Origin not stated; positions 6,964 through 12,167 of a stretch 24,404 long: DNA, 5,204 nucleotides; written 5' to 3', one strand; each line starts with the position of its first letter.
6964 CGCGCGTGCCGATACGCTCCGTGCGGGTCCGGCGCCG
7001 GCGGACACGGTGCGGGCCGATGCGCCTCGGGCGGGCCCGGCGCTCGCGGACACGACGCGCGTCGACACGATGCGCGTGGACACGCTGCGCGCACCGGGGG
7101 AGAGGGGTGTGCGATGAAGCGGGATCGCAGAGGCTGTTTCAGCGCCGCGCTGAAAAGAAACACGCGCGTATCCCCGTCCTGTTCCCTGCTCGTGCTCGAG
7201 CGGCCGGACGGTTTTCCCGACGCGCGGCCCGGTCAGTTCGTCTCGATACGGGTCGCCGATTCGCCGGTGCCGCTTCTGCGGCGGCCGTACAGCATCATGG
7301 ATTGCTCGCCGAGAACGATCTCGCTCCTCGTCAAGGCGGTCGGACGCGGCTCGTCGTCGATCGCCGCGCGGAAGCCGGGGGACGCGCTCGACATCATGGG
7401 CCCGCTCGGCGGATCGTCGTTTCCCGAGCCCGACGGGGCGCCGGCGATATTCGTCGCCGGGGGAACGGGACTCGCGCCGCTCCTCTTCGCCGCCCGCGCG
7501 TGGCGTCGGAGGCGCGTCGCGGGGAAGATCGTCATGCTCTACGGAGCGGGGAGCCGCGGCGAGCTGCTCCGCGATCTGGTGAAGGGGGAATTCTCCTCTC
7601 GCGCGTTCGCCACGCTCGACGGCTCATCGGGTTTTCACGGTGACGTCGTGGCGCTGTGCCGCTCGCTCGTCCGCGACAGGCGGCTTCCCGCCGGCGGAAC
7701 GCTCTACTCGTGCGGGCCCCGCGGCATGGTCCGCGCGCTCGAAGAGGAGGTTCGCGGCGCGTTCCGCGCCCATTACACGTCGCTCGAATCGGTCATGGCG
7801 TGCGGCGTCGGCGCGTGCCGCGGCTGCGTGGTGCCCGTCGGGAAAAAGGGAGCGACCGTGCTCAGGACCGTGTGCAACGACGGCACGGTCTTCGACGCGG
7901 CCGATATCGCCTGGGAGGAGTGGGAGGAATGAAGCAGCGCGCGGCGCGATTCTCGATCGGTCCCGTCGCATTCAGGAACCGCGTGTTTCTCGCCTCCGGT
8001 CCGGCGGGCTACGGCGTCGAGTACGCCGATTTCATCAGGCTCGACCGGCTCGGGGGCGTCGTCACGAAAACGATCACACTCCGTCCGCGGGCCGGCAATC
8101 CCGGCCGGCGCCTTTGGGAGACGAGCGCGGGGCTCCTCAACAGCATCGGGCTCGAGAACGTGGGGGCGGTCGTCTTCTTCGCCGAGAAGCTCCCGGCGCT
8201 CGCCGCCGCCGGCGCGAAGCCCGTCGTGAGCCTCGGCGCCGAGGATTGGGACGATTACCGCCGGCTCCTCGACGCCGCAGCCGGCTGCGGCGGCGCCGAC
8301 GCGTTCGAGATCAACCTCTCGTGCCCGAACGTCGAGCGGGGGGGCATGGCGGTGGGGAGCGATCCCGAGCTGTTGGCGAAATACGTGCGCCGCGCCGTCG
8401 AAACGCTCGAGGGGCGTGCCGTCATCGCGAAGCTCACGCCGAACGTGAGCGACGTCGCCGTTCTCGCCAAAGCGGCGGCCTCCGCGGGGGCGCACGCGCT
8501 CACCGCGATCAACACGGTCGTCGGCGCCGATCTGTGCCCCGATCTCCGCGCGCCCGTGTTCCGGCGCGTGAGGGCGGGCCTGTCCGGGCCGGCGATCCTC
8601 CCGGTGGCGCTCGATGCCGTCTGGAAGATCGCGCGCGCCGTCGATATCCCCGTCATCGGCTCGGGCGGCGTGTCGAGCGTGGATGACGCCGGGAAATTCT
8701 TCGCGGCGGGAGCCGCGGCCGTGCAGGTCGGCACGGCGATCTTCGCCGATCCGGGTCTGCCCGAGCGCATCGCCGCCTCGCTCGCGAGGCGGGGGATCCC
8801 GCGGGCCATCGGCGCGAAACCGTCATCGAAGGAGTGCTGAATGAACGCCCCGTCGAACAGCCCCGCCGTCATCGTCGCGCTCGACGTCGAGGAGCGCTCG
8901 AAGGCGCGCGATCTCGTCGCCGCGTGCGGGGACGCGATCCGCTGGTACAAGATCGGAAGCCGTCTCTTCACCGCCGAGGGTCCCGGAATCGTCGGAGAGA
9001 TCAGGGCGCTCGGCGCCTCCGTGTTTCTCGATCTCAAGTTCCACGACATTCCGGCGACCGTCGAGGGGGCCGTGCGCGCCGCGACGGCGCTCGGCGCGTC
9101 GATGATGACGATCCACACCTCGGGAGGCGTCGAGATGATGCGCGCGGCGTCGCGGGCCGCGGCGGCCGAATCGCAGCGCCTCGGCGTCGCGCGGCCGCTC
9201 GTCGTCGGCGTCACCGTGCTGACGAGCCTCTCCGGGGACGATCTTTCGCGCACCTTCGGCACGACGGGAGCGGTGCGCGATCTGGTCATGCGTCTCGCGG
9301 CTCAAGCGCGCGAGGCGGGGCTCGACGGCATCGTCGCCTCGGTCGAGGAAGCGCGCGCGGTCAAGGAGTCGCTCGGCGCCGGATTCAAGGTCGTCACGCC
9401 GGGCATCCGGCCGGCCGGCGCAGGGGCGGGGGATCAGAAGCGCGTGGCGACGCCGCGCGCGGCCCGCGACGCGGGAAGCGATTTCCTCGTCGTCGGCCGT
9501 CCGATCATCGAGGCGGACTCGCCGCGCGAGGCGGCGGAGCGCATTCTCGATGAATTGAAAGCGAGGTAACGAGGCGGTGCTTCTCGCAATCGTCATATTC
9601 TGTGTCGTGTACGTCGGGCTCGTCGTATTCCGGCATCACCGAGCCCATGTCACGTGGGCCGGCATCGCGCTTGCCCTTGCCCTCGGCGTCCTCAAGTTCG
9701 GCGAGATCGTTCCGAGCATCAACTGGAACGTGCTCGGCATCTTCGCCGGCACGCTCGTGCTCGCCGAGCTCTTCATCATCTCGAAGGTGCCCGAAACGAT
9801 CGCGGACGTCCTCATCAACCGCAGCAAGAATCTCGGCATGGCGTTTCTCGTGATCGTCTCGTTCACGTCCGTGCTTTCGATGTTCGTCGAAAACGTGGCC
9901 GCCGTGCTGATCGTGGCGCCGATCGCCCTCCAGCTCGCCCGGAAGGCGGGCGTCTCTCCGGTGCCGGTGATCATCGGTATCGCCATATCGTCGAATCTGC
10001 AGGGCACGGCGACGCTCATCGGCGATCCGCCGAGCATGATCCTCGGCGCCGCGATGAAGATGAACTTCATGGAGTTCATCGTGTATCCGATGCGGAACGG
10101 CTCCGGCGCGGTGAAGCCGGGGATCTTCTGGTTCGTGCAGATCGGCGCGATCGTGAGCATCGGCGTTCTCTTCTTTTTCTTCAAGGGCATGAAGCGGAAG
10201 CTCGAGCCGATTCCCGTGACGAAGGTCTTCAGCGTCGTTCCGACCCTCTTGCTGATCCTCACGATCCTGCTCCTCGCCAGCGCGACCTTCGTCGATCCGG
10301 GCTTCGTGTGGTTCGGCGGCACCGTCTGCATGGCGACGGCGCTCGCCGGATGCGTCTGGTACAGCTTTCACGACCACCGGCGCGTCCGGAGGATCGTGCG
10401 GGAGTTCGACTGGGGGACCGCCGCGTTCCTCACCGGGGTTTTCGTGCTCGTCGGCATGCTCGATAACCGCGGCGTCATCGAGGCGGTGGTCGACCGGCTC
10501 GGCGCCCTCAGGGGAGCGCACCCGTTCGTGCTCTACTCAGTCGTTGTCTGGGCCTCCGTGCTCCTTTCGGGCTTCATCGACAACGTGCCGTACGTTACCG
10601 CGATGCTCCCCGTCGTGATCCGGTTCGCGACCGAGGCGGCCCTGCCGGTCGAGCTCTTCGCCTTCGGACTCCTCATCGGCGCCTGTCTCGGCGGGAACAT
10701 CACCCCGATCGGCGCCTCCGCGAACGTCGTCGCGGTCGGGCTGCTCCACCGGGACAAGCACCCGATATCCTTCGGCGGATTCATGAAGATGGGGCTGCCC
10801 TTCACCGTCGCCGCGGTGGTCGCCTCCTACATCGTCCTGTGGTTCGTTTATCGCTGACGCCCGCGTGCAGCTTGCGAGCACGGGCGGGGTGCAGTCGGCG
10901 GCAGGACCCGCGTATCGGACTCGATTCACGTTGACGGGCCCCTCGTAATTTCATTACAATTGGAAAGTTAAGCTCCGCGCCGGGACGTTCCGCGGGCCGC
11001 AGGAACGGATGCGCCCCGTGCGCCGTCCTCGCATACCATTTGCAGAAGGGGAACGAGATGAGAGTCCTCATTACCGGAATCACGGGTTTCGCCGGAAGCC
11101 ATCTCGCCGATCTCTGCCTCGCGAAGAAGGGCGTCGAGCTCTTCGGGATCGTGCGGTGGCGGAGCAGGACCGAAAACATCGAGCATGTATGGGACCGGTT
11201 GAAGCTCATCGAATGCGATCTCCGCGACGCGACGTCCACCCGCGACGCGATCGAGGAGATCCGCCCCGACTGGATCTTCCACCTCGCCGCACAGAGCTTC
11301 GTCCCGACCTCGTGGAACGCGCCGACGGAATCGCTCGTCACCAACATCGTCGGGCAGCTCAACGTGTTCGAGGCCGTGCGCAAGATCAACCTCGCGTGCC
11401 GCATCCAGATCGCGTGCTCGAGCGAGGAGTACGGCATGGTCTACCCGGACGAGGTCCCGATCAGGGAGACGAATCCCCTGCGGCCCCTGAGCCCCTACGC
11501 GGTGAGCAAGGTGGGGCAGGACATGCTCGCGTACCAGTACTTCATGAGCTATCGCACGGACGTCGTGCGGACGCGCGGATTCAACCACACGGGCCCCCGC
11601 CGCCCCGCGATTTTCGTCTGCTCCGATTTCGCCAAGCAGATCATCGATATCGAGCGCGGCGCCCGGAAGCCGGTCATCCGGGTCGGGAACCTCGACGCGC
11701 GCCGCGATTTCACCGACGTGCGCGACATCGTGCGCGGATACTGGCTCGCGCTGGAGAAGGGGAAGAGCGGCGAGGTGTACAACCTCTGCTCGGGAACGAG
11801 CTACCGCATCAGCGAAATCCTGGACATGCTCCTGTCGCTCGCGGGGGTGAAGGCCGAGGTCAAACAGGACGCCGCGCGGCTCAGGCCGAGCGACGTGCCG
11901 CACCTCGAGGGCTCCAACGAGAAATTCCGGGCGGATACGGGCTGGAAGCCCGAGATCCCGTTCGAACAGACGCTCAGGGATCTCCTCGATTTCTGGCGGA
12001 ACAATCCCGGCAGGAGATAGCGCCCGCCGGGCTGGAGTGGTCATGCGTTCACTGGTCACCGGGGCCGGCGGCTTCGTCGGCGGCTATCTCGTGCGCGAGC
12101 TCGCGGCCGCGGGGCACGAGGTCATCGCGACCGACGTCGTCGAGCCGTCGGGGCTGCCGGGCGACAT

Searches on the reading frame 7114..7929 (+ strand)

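Call 23: search_protein_families(library=pfam, proteins=[window:7114-7929:+], max_evalue=0.00001)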
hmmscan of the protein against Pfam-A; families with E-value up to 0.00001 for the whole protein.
window:7114-7929:+ (272 aa): 1 family
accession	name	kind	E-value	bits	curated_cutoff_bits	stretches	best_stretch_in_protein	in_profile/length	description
PF10418.14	DHODB_Fe-S_bind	-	6e-11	42.3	23.9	1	225-265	1-40/41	Iron-sulfur cluster binding domain of dihydroorotate dehydrogenase B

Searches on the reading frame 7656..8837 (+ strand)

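Call 23: search_protein_families(library=pfam, proteins=[window:7656-8837:+], max_evalue=0.00001)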
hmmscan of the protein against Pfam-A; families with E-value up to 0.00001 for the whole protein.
window:7656-8837:+ (394 aa): 2 families
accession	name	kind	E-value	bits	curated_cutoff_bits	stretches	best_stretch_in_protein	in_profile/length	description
PF01180.27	DHO_dh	-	7.4e-57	193.2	27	1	104-377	9-288/291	Dihydroorotate dehydrogenase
PF00977.27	His_biosynth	-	1.9e-07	31.2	23.6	1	317-383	60-126/228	Histidine biosynthesis protein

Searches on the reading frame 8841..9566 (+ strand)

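Call 23: search_protein_families(library=pfam, proteins=[window:8841-9566:+], max_evalue=0.00001)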
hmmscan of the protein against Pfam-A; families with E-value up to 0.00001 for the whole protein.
window:8841-9566:+ (242 aa): 1 family
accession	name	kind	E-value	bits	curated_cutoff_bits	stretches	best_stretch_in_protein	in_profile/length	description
PF00215.30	OMPdecase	-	1.9e-60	205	27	1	9-235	2-221/221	Orotidine 5'-phosphate decarboxylase / HUMPS family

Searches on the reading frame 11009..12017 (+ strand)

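Call 23: search_protein_families(library=pfam, proteins=[window:11009-12017:+], max_evalue=0.00001)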
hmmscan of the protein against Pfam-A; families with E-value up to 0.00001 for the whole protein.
window:11009-12017:+ (336 aa): 0 families

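Call 40: search_protein_families(library=ncbifam, proteins=[window:11040-12017:+], max_evalue=1e-10)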
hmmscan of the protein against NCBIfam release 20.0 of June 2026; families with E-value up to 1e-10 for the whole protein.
window:11040-12017:+ (326 aa): 15 families
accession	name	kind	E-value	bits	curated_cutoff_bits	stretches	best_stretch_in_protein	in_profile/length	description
TIGR04180.1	EDH_00030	hypoth_equivalog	1.6e-51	175.2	475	1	9-305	1-295/297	NAD-dependent 4,6-dehydratase LegB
TIGR01472.1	gmd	equivalog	4.4e-46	157.7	415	1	9-317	3-336/342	GDP-mannose 4,6-dehydratase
TIGR01181.1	dTDP_gluc_dehyt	equivalog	1.8e-43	148.8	365.1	1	8-322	1-314/321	dTDP-glucose 4,6-dehydratase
TIGR02622.1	CDP_4_6_dhtase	equivalog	1.4e-31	110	278.45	1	6-321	4-332/352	CDP-glucose 4,6-dehydratase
TIGR01179.1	galE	equivalog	1.9e-30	105.9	262.3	1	8-319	1-325/332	UDP-glucose 4-epimerase GalE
NF011728.1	PRK15181.1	equivalog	6.1e-20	71.5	760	1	8-316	17-334/348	Vi polysaccharide biosynthesis UDP-N-acetylglucosaminuronic acid C-4 epimerase TviC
NF007490.0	PRK10084.1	subfamily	6.6e-19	68.1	649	1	7-322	1-337/361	dTDP-glucose 4,6-dehydratase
NF007582.0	PRK10217.1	equivalog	1e-18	67.5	698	1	8-262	3-264/355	dTDP-glucose 4,6-dehydratase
TIGR03466.1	HpnA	hypoth_equivalog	3e-18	65.8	367.65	1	7-273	1-251/327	hopanoid-associated sugar epimerase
NF052578.1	StrlDmthSdmBMthl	equivalog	4e-15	56.4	600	1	7-271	1-248/328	sterol demethylase protein SdmB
NF008872.0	PRK11908.1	equivalog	1.2e-12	47.6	294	1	7-321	2-337/349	bifunctional UDP-4-keto-pentose/UDP-xylose synthase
NF043036.1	ErythonDh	equivalog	4.6e-12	45.8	325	1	7-272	1-270/321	D-erythronate dehydrogenase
TIGR02197.1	heptose_epim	equivalog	8.8e-12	44.8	274.6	1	9-274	1-266/316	ADP-glyceromanno-heptose 6-epimerase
NF007956.0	PRK10675.1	subfamily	1e-11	44.6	394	0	7-159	1-155/338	UDP-glucose 4-epimerase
NF041015.1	UDPsulfquin_syn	equivalog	1.3e-11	44.1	575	0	41-133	54-150/384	UDP-sulfoquinovose synthase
